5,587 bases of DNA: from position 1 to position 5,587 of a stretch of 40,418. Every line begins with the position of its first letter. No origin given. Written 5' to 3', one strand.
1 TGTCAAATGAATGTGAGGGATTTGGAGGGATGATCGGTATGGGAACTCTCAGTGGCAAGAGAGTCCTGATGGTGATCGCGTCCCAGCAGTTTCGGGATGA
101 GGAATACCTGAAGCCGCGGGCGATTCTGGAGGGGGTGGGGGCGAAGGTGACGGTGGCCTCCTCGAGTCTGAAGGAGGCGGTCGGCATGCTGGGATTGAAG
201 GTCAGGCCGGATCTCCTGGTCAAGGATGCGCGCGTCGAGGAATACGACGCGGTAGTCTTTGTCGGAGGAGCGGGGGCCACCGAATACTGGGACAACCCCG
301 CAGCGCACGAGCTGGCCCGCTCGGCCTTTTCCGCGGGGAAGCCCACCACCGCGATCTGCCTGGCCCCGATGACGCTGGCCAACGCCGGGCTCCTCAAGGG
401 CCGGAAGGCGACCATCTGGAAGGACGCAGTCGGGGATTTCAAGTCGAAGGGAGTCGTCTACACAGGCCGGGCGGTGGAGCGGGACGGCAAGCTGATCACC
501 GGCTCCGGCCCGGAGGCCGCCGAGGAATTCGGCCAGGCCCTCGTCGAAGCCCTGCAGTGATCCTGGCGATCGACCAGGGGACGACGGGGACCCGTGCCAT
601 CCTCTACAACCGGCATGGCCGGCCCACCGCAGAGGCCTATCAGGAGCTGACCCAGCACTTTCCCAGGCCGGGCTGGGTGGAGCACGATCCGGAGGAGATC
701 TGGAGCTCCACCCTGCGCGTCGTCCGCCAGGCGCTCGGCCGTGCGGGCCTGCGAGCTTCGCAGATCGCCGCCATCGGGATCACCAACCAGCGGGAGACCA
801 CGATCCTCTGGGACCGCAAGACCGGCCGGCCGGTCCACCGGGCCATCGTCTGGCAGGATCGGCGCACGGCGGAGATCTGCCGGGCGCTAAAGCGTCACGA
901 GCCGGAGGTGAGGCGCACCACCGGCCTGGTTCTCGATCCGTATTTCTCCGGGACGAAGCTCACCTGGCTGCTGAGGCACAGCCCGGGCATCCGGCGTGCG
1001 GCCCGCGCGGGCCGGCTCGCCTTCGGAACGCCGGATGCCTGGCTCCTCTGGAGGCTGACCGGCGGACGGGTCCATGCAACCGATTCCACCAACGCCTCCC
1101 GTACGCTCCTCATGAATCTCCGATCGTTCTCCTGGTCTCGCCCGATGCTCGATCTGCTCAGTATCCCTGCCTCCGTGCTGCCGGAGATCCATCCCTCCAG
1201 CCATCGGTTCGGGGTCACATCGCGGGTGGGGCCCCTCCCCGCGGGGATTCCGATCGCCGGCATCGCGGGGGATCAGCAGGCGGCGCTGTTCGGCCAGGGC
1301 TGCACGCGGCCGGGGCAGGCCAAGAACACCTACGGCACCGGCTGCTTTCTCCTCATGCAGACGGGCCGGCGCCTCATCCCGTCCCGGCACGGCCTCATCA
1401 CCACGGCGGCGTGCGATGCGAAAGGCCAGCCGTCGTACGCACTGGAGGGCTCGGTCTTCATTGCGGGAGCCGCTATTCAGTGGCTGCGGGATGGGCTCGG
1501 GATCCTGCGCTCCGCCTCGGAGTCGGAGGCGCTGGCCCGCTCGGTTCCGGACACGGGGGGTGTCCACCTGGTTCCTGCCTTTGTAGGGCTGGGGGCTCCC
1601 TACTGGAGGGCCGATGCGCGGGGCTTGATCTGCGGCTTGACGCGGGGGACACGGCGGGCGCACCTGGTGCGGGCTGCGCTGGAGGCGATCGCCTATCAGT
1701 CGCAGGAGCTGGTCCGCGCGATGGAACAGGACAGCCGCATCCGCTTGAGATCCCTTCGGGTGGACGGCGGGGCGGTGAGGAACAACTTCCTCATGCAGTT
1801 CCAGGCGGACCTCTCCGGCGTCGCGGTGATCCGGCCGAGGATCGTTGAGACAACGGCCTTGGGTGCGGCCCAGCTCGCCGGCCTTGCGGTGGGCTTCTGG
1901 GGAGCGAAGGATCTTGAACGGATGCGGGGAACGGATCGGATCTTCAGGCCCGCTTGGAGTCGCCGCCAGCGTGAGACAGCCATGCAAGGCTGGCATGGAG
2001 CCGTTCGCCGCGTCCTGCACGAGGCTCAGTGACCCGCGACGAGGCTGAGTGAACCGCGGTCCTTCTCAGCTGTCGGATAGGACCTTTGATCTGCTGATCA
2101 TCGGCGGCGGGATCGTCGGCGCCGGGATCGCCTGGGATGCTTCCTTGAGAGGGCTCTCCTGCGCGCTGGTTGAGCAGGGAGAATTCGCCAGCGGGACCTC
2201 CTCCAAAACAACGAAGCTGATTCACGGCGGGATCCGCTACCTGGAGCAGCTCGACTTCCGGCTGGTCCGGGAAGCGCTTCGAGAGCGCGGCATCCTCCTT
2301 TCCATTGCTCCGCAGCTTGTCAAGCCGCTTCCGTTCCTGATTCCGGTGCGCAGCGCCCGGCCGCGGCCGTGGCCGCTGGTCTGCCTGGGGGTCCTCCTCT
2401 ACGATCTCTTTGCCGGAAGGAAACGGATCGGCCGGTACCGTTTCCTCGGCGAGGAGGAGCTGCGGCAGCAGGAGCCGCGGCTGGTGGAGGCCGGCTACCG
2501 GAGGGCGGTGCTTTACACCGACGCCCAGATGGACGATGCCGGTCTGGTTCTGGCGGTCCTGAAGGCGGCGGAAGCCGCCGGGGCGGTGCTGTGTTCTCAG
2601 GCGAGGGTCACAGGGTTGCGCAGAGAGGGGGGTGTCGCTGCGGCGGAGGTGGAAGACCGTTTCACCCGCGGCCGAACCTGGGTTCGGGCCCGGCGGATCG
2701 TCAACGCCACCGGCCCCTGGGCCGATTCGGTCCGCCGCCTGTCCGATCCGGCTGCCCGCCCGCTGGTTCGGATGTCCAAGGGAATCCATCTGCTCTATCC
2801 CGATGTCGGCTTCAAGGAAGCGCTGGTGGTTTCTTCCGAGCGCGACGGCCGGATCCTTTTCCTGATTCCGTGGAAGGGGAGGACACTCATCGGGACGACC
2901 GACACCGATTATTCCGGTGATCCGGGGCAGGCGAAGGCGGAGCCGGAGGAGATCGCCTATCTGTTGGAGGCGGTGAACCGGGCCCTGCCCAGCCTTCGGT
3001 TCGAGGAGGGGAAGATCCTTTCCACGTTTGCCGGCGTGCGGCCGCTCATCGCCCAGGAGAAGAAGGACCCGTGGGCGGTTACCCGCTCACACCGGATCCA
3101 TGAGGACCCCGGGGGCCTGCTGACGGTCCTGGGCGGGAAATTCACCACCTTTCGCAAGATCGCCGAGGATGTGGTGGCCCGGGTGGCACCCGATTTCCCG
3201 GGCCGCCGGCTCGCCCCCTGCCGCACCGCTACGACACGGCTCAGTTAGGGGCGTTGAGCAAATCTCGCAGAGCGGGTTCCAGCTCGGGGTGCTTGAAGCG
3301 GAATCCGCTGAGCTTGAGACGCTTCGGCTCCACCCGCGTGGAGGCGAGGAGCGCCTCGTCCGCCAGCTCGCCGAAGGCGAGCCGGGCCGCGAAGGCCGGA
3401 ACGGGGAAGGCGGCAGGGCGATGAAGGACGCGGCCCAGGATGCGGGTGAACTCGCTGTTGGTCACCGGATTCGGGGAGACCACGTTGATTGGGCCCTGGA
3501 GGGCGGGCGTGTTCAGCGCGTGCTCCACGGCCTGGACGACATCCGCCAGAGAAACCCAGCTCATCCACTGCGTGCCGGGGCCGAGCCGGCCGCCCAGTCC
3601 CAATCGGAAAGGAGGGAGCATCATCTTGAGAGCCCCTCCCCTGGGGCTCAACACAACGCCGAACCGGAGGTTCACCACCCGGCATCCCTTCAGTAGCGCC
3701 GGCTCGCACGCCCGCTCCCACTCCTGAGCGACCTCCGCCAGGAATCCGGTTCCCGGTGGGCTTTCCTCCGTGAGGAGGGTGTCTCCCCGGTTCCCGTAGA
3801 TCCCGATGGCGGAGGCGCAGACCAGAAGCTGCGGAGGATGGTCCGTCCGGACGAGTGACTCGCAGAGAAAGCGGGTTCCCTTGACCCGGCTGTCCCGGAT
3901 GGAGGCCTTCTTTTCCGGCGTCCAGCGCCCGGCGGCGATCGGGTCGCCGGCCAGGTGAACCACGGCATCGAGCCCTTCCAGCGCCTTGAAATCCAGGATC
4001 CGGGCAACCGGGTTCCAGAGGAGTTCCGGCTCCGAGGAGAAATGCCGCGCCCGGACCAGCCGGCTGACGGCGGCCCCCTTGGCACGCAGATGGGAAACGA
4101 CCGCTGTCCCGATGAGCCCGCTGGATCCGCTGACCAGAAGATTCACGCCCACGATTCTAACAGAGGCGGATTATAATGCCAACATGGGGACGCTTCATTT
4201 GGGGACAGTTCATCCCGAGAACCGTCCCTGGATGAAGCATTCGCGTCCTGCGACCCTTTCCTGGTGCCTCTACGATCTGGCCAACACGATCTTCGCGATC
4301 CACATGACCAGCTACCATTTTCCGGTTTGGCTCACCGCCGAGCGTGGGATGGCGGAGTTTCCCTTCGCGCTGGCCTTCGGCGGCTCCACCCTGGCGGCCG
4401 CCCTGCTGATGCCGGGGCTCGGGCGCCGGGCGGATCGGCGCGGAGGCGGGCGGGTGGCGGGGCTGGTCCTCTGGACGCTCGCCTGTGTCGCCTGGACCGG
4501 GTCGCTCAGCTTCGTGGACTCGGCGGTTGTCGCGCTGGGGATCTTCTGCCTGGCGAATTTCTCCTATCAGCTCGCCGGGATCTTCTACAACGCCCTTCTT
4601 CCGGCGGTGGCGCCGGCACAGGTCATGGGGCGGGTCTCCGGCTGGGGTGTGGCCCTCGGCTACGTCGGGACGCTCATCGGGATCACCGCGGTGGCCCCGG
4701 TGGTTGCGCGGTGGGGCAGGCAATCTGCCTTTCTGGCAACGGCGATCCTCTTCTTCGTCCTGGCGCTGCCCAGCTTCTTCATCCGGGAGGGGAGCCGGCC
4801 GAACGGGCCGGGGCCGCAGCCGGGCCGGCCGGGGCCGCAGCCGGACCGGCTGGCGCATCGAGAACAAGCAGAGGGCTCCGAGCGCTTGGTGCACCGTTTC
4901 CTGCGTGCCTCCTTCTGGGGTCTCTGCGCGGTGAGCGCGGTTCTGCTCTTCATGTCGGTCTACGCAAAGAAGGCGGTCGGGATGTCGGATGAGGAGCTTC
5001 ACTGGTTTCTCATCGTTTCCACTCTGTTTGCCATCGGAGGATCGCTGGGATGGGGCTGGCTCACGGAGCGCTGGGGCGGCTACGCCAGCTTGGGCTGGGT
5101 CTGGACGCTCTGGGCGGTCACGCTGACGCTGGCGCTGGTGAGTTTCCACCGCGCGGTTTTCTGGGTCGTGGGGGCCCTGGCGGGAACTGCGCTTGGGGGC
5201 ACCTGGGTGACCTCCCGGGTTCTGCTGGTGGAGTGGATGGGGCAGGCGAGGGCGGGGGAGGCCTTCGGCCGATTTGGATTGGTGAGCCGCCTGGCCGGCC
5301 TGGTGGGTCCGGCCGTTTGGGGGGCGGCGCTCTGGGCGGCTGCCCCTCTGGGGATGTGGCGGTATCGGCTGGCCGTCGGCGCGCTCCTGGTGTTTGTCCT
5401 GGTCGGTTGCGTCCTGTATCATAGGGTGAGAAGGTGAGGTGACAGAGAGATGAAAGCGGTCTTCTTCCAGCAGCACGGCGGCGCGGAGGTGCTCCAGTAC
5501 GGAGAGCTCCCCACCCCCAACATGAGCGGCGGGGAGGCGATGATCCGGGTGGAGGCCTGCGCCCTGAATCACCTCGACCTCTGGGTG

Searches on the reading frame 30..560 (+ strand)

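Call 31: search_protein_families(library=pfam, proteins=[window:30-560:+])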
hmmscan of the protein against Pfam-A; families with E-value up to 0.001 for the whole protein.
window:30-560:+ (176 aa): 1 family
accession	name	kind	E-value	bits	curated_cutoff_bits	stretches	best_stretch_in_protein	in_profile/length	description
PF01965.30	DJ-1_PfpI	-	2.9e-40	138.2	26.6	1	10-173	1-164/165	DJ-1/PfpI family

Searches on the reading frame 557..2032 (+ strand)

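Call 31: search_protein_families(library=pfam, proteins=[window:557-2032:+])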
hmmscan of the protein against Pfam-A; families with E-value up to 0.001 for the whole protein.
window:557-2032:+ (491 aa): 2 families
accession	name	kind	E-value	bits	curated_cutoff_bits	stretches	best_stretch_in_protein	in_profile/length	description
PF00370.27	FGGY_N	-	1.2e-75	254.7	28.8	1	1-246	1-245/245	FGGY family of carbohydrate kinases, N-terminal domain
PF02782.22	FGGY_C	-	1.4e-44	152.7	27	1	256-444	2-197/198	FGGY family of carbohydrate kinases, C-terminal domain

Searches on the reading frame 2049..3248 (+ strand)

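Call 31: search_protein_families(library=pfam, proteins=[window:2049-3248:+])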
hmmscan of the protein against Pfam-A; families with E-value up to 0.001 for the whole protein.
window:2049-3248:+ (399 aa): 5 families
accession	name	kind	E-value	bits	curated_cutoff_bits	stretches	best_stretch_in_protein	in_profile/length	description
PF01266.30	DAO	-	5.3e-59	200.9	27.9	1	14-335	1-314/353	FAD dependent oxidoreductase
PF00890.30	FAD_binding_2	-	1.9e-05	24.5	20.4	0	14-51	1-38/414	FAD binding domain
PF13450.12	NAD_binding_8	-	0.00018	22.1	21.9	1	17-54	1-38/68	NAD(P)-binding Rossmann-like domain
PF01494.25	FAD_binding_3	-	0.00045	20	22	0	14-306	3-252/349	FAD binding domain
PF12831.13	FAD_oxidored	-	0.00062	19.6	27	0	14-55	1-42/416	FAD dependent oxidoreductase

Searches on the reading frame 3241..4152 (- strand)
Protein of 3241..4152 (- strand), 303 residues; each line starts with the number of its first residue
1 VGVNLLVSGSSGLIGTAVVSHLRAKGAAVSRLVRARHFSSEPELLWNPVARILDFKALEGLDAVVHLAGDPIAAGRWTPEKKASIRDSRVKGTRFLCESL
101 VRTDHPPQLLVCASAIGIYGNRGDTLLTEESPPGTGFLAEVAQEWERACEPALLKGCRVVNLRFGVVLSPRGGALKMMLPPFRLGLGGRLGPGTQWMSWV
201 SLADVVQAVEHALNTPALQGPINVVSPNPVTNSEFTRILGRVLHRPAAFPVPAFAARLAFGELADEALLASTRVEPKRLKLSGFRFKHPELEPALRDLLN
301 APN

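Call 31: search_protein_families(library=pfam, proteins=[window:3241-4152:-])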
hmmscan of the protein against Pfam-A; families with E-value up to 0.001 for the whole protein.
window:3241-4152:- (303 aa): 2 families
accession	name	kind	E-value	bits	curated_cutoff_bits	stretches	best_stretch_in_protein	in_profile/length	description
PF08338.16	DUF1731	-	8.2e-19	67.5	27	1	251-298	1-47/47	Domain of unknown function (DUF1731)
PF01370.27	Epimerase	-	1.1e-15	58.1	20.9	1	6-218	2-230/240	NAD dependent epimerase/dehydratase family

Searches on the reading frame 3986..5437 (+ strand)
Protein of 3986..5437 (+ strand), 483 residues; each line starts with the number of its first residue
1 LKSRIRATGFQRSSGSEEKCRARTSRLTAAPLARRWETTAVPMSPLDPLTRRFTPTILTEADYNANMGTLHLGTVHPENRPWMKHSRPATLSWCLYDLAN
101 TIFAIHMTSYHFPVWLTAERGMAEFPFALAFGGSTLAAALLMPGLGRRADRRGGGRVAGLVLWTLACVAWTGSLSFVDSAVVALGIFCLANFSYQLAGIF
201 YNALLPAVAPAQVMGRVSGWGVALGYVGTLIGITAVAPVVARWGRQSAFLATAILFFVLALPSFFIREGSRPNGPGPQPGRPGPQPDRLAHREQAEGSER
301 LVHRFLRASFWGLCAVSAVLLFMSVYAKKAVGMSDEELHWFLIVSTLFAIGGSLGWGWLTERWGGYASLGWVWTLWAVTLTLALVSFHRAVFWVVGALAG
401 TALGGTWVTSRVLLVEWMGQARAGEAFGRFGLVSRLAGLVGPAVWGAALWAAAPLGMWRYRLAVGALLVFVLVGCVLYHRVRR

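Call 4: search_protein_families(library=pfam, proteins=[window:3986-5437:+])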
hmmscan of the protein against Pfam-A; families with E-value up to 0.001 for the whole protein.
window:3986-5437:+ (483 aa): 3 families
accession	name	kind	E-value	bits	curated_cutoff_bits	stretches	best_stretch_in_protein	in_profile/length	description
PF07690.21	MFS_1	-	4.1e-20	72.4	33.4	2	315-478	11-172/347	Major Facilitator Superfamily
PF13347.12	MFS_2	-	9.3e-09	34.8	27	1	158-449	74-381/427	MFS/sugar transport protein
PF11700.14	ATG22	-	3.4e-07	29.8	24.1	1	131-481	77-472/482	Vacuole effluxer Atg22 like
